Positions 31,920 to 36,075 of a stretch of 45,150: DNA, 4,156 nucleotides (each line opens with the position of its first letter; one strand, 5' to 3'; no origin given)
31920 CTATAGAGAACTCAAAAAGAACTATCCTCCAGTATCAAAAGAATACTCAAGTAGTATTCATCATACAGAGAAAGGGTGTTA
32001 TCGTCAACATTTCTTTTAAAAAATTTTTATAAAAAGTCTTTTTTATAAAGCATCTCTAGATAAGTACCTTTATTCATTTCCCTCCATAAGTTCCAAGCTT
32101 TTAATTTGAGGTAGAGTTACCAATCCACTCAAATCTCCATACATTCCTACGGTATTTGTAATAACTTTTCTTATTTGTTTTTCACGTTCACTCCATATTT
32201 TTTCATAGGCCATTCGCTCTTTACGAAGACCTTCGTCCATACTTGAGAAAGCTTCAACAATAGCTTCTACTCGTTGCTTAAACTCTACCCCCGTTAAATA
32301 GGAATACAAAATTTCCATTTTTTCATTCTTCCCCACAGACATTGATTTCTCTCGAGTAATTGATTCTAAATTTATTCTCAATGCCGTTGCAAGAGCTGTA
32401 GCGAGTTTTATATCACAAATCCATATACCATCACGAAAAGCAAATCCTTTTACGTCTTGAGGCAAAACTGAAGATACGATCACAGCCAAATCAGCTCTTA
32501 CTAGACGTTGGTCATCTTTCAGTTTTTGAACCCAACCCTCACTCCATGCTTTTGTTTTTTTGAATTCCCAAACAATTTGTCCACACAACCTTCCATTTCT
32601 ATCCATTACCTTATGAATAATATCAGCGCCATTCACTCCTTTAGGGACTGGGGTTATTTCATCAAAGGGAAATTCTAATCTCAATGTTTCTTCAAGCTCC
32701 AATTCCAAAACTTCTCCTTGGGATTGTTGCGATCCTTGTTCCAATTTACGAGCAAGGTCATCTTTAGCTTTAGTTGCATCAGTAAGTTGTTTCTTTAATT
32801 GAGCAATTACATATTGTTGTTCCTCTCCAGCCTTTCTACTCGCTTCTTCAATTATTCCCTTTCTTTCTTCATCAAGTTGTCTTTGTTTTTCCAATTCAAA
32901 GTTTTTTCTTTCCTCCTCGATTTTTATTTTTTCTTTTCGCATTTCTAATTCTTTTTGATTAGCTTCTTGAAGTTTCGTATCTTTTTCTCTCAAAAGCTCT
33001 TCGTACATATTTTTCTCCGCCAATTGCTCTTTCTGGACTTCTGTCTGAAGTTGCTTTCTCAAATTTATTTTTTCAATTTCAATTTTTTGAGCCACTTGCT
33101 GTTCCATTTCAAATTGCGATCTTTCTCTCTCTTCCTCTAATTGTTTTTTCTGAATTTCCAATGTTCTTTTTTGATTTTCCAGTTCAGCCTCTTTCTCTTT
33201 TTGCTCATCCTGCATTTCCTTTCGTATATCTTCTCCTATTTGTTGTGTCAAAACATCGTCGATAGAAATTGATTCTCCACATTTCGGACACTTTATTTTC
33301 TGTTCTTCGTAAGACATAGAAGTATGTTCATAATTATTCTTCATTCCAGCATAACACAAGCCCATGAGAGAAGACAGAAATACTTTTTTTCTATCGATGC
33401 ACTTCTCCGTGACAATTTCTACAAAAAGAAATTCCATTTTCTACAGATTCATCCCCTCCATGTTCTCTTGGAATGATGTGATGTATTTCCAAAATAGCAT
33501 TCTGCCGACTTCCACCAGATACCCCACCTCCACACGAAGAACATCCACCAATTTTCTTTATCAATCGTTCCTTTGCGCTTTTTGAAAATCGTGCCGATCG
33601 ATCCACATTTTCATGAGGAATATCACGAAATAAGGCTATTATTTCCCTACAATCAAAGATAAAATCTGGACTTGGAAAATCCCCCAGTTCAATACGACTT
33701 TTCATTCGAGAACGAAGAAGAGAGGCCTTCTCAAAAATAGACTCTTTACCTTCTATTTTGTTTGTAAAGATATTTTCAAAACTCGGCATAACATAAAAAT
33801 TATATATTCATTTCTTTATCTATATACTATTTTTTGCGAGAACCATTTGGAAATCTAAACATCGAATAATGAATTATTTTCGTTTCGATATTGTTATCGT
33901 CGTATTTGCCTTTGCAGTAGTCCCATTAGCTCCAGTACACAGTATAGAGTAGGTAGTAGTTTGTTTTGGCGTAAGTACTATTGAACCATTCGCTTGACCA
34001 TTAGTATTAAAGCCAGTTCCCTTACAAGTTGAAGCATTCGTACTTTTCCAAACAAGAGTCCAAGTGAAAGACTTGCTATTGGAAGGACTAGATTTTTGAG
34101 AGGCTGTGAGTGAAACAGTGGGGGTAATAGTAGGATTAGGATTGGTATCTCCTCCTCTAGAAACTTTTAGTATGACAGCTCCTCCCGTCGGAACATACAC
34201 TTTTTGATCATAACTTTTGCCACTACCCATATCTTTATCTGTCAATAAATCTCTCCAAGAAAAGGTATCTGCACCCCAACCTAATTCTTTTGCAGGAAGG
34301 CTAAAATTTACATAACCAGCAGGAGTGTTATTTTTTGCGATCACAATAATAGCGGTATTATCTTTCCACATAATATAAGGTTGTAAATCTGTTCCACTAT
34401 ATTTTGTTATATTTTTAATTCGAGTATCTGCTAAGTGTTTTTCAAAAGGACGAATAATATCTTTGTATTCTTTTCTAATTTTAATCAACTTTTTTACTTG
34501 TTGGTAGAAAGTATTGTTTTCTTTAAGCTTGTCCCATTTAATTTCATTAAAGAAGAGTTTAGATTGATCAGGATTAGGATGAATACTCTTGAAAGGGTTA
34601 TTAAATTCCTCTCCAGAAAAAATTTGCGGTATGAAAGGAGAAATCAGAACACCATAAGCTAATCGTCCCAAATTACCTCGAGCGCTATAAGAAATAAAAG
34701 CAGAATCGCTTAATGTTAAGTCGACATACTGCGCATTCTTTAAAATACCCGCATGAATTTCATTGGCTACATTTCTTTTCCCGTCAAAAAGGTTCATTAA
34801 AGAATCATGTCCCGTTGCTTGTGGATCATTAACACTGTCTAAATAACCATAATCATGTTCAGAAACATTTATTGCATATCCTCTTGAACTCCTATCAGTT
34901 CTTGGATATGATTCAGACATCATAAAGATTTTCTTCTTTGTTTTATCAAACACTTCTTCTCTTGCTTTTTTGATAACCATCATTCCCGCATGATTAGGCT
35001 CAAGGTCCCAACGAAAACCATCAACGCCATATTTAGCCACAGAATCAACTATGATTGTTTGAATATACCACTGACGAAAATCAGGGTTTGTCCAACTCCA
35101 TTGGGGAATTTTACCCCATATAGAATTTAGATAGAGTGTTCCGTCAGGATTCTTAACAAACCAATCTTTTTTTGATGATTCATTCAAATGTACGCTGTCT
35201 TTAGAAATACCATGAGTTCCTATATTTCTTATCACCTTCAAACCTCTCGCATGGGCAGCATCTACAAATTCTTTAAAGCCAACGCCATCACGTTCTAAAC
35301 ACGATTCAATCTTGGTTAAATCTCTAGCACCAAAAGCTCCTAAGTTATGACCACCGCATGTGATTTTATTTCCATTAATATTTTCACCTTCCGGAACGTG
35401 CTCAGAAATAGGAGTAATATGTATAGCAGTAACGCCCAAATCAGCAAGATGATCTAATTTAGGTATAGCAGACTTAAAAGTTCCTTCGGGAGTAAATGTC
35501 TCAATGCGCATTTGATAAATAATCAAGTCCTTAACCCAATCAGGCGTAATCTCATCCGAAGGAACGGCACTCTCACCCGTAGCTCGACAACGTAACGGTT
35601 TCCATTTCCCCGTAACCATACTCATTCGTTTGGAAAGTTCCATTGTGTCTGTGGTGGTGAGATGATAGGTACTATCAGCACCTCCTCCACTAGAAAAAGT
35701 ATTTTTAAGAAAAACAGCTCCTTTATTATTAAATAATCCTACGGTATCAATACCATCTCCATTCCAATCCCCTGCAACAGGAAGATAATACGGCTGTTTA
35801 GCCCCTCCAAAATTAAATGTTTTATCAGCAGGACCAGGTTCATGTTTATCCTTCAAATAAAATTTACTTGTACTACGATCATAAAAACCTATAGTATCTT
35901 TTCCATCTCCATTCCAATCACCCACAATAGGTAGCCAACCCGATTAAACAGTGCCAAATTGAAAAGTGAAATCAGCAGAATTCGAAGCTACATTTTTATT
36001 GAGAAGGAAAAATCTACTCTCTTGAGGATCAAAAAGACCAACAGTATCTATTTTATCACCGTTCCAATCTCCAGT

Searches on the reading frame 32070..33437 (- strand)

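Call 27: search_protein_families(library=pfam, proteins=[window:32070-33437:-], max_evalue=0.00001)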
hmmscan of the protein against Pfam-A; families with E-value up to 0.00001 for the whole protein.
window:32070-33437:- (455 aa): 1 family
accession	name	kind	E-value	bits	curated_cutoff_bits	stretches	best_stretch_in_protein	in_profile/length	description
PF09903.14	DUF2130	-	1.8e-63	214.7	26.7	1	211-446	5-248/255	Uncharacterized protein conserved in bacteria (DUF2130)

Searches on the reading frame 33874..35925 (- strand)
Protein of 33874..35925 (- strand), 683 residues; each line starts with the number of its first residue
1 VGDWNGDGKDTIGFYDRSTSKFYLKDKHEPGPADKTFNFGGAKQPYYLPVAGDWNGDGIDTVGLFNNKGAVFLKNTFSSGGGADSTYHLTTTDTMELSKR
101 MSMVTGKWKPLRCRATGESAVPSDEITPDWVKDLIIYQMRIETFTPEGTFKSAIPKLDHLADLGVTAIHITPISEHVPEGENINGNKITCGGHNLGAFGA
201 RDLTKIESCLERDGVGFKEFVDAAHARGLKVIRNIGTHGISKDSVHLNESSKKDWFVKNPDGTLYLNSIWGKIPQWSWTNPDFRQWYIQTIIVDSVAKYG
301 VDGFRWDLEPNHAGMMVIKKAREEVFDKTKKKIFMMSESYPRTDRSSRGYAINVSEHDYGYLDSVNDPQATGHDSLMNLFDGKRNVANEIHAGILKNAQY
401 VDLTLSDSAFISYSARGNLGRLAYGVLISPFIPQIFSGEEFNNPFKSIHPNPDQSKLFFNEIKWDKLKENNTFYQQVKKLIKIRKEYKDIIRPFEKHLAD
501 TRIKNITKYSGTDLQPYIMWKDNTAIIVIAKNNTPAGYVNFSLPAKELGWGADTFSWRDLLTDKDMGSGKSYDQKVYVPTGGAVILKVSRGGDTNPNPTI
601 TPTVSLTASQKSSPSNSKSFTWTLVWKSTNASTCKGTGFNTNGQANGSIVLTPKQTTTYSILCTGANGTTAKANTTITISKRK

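Call 28: search_protein_families(library=pfam, proteins=[window:33874-35925:-], max_evalue=0.00001)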
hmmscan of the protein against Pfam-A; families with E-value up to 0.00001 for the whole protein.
window:33874-35925:- (683 aa): 2 families
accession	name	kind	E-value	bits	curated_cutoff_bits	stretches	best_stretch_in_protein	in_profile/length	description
PF00128.31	Alpha-amylase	-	1.4e-10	41.5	22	1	148-309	16-190/446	Alpha amylase, catalytic domain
PF01055.32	Glyco_hydro_31_2nd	-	9.2e-09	35.5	23.5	1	218-312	65-161/328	Glycosyl hydrolases family 31 TIM-barrel domain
